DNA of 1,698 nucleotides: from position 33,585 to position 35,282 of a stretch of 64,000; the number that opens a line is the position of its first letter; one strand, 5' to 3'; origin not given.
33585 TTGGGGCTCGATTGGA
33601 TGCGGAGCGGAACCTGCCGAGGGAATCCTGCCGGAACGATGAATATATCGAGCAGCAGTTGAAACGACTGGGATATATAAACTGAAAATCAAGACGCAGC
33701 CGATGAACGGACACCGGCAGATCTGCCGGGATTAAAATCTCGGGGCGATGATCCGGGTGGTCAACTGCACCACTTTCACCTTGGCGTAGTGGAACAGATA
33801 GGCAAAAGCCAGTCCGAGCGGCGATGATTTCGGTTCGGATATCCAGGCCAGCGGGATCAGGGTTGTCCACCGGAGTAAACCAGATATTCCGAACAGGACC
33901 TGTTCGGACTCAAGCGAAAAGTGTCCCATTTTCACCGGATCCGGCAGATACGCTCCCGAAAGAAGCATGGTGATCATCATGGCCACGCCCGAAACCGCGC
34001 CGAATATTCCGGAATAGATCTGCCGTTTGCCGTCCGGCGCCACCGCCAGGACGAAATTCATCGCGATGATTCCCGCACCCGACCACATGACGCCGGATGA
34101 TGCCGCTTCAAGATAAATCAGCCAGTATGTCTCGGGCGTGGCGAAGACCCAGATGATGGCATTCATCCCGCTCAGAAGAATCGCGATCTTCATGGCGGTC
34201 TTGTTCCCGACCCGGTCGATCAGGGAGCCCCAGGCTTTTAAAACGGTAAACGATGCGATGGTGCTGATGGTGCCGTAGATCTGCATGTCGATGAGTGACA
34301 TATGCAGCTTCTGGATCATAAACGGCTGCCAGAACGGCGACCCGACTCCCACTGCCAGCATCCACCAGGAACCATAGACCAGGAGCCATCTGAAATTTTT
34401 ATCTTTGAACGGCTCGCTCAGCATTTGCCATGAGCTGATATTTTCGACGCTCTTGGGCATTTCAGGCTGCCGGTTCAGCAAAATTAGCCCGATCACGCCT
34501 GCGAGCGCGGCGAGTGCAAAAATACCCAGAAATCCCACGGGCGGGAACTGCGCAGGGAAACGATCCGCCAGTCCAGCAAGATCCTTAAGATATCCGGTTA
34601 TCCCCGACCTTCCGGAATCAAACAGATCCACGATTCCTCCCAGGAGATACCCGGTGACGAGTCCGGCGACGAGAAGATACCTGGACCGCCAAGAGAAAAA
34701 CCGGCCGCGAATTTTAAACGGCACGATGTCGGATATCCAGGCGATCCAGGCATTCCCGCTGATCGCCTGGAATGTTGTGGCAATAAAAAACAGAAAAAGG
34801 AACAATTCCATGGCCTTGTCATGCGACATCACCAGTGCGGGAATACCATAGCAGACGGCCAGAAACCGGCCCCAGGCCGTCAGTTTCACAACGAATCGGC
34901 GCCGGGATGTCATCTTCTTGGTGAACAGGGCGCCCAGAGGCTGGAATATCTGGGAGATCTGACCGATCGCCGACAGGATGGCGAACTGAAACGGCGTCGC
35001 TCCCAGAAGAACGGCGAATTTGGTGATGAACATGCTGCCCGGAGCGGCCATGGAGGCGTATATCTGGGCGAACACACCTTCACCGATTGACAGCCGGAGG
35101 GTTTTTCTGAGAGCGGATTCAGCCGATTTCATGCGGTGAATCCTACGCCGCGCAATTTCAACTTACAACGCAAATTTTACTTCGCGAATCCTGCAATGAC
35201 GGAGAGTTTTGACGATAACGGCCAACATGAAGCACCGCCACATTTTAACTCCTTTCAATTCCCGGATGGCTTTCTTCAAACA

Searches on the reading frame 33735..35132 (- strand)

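Call 55: search_protein_families(library=pfam, proteins=[window:33735-35132:-], max_evalue=0.0001)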
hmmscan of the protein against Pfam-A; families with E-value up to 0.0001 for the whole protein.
window:33735-35132:- (466 aa): 1 family
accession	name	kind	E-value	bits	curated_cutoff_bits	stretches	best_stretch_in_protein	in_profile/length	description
PF07690.21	MFS_1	-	2e-16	60.3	33.4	1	25-387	9-345/347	Major Facilitator Superfamily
